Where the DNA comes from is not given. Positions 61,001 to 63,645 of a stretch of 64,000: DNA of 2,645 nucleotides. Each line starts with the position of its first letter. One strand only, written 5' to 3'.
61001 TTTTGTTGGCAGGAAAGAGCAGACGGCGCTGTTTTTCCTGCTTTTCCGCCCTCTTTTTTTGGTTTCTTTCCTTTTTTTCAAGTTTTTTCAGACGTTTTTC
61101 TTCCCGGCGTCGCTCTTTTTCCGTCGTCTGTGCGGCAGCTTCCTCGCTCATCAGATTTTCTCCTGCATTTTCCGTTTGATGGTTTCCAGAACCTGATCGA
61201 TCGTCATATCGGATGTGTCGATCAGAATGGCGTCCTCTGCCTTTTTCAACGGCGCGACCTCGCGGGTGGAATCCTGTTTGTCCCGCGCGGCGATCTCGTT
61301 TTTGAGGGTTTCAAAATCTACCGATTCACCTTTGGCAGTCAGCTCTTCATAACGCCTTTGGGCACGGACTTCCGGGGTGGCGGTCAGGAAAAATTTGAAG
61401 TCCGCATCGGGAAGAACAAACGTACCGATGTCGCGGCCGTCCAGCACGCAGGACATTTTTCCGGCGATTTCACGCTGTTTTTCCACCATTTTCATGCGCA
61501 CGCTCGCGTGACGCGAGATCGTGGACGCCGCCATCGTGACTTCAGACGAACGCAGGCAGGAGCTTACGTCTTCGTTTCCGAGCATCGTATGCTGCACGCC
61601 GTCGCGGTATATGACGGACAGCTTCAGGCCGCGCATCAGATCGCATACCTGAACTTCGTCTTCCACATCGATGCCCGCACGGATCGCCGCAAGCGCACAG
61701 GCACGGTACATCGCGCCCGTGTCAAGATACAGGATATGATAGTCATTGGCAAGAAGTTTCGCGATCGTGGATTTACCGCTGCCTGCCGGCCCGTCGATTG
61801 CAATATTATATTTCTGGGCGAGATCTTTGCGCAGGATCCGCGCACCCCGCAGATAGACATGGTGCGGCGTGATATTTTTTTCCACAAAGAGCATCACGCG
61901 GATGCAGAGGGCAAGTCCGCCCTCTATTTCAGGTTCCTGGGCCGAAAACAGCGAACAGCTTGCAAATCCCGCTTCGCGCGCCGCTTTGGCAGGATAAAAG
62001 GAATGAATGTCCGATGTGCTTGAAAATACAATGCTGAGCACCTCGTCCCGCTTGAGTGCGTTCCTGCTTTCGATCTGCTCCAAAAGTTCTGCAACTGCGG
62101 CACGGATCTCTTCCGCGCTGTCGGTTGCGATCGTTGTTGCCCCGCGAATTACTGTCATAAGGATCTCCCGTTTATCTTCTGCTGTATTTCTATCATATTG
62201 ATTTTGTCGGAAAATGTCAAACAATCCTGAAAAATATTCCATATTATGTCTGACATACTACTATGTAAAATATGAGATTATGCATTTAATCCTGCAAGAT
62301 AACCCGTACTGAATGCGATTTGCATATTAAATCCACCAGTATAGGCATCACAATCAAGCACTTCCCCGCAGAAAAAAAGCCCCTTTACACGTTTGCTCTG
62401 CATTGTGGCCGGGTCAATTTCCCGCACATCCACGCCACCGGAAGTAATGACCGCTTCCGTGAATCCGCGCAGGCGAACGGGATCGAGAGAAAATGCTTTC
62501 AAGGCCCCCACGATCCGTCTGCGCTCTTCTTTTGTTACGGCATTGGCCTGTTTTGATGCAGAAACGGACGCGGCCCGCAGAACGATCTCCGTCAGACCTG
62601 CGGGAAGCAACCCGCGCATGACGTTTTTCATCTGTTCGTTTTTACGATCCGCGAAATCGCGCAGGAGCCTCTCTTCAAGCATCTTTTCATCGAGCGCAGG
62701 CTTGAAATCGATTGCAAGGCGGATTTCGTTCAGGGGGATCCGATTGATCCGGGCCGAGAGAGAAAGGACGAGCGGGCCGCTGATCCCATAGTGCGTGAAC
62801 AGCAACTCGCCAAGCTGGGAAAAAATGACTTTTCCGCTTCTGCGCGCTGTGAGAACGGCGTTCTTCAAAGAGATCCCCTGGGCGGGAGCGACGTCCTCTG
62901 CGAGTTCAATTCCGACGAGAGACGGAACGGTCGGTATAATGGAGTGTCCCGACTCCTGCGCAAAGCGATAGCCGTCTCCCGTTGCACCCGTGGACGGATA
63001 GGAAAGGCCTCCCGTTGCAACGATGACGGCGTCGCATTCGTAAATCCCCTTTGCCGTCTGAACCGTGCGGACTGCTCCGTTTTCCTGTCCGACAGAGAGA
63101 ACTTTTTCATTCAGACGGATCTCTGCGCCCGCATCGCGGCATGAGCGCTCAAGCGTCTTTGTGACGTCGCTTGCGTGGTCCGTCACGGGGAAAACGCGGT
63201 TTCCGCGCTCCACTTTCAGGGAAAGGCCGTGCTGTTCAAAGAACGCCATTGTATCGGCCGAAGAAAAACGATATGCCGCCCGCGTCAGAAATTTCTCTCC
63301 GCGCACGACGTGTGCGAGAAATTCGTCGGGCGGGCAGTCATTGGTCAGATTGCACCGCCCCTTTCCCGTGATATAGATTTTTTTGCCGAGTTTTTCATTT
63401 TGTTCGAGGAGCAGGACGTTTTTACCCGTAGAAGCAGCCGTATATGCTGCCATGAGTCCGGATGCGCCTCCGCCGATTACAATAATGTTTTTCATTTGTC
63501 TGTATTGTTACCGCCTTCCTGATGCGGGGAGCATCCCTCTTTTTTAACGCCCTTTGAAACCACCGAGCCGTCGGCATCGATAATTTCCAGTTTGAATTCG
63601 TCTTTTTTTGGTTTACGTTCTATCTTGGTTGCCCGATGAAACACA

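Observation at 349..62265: Six dispersed copies of an AT-rich ~29-40 bp imperfect palindrome (core TATGTC-W-GACATA)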

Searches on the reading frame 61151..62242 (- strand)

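Call 7: search_protein_families(library=pfam, proteins=[window:61151-62242:-])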
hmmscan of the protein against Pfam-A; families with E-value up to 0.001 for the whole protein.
window:61151-62242:- (363 aa): 7 families
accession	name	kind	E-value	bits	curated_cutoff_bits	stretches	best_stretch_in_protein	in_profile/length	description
PF02224.24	Cytidylate_kin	-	1.6e-76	257.1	26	1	147-360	1-210/211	Cytidylate kinase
PF07736.16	CM_1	-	1.8e-34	119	27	1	30-141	2-116/116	Chorismate mutase type I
PF13189.12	Cytidylate_kin2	-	1.9e-11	44.9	28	1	146-323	1-149/176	Cytidylate kinase-like family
PF13238.12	AAA_18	-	1.3e-05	26.1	29.4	1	147-297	1-108/128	AAA domain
PF25199.1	nSTAND_NTPase5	-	6.1e-05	23.3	34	0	144-176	41-79/145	Novel STAND NTPase 5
PF13207.12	AAA_17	-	0.00018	22.3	27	0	151-183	2-34/136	AAA domain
PF00406.28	ADK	-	0.00026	21.6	26.8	1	151-198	3-50/151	Adenylate kinase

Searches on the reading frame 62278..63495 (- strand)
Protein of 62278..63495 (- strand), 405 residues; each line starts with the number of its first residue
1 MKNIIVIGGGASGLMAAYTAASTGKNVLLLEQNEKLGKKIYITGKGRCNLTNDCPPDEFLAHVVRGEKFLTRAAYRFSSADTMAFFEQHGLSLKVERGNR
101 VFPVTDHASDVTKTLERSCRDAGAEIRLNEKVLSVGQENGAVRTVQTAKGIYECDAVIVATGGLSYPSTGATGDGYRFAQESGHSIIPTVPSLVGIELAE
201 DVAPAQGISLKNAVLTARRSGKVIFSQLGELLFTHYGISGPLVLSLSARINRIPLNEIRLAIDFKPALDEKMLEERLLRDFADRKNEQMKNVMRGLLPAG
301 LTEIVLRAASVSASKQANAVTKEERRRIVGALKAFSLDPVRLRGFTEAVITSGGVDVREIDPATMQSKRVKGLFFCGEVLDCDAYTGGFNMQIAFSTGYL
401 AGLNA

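Call 7: search_protein_families(library=pfam, proteins=[window:62278-63495:-])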
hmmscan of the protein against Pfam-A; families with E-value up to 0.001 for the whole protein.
window:62278-63495:- (405 aa): 13 families
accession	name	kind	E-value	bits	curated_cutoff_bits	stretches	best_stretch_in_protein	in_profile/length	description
PF03486.20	HI0933_like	-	2.6e-88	296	50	1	3-403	2-243/244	HI0933-like protein Rossmann domain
PF22780.1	HI0933_like_1st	-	7.1e-31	107.7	27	1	190-349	1-164/165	HI0933-like protein barrel and H2TH domain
PF01266.30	DAO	-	4.5e-16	59.8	27.9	2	107-169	147-209/353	FAD dependent oxidoreductase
PF13738.12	Pyr_redox_3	-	3e-11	43.6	30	1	110-169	82-140/305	Pyridine nucleotide-disulphide oxidoreductase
PF12831.13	FAD_oxidored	-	2.2e-10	40.9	27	1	4-162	2-145/416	FAD dependent oxidoreductase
PF07992.20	Pyr_redox_2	-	2.6e-10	40.7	26.1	2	88-162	163-236/291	Pyridine nucleotide-disulphide oxidoreductase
PF00890.30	FAD_binding_2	-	1.3e-09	38.2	20.4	1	4-43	2-41/414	FAD binding domain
PF01134.28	GIDA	-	3.4e-09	36.7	22.1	1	4-163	2-150/391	Glucose inhibited division protein A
PF00070.33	Pyr_redox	-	1.4e-08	35.5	22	0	3-37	1-35/82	Pyridine nucleotide-disulphide oxidoreductase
PF01593.30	Amino_oxidase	-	3.6e-08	33.6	19.8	1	79-161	176-254/443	Flavin containing amine oxidoreductase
PF13450.12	NAD_binding_8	-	1.8e-07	31.8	21.9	1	6-41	1-36/68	NAD(P)-binding Rossmann-like domain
PF13454.12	NAD_binding_9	-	0.0004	20.8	21.8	0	114-162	102-153/155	FAD-NAD(P)-binding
PF01946.23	Thi4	-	0.00065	19.4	26.2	0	3-62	19-79/235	Thi4 family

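Call 74: find_encoding_contigs(protein=window:62278-63495:-, flank=10000, max_places=2)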
Protein window:62278-63495:- (405 aa): 24 contigs read that carry it; 2 places shown.
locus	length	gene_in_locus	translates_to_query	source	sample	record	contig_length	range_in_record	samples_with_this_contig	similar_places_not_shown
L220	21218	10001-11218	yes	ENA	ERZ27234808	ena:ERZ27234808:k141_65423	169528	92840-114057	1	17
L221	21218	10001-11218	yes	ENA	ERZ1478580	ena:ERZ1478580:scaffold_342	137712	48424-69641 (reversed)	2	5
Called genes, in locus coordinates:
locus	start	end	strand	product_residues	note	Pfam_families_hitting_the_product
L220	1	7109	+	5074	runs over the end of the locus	PF18676:MBG_2 (weak), PF18887:MBG_3 (weak), PF00828:Ribosomal_L27A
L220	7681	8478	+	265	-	PF03807:F420_oxidored, PF14748:P5CR_dimer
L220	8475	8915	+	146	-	PF00075:RNase_H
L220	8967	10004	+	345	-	PF09335:VTT_dom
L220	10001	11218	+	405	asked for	PF00890:FAD_binding_2 (weak), PF01266:DAO (weak), PF03486:HI0933_like, PF12831:FAD_oxidored, PF13450:NAD_binding_8 (weak), PF01266:DAO, PF13738:Pyr_redox_3 (weak), PF22780:HI0933_like_1st, +4 more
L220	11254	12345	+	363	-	PF13238:AAA_18 (faint), PF07736:CM_1, PF02224:Cytidylate_kin, PF13189:Cytidylate_kin2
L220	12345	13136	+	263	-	PF01553:Acyltransferase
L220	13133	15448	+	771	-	PF02401:LYTB, PF21710:Spt6_S1 (faint), PF13509:S1_2 (faint), PF00575:S1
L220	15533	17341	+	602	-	PF02518:HATPase_c, PF13589:HATPase_c_3, PF00183:HSP90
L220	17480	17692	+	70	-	PF00313:CSD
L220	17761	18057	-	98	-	PF04026:SpoVG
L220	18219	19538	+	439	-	PF01225:Mur_ligase, PF08245:Mur_ligase_M, PF02875:Mur_ligase_C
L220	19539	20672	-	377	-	PF05673:DUF815, PF13191:AAA_16 (faint), PF00004:AAA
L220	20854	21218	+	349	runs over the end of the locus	PF02826:2-Hacid_dh_C, PF02629:CoA_binding (faint), PF03446:NAD_binding_2 (weak), PF03807:F420_oxidored (weak), PF07991:KARI_N, PF01450:KARI_C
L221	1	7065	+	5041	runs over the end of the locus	PF18676:MBG_2 (weak), PF18887:MBG_3 (weak), PF00828:Ribosomal_L27A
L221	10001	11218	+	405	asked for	PF00890:FAD_binding_2 (weak), PF01266:DAO (weak), PF03486:HI0933_like, PF12831:FAD_oxidored, PF13450:NAD_binding_8 (weak), PF01266:DAO, PF13738:Pyr_redox_3 (weak), PF22780:HI0933_like_1st, +4 more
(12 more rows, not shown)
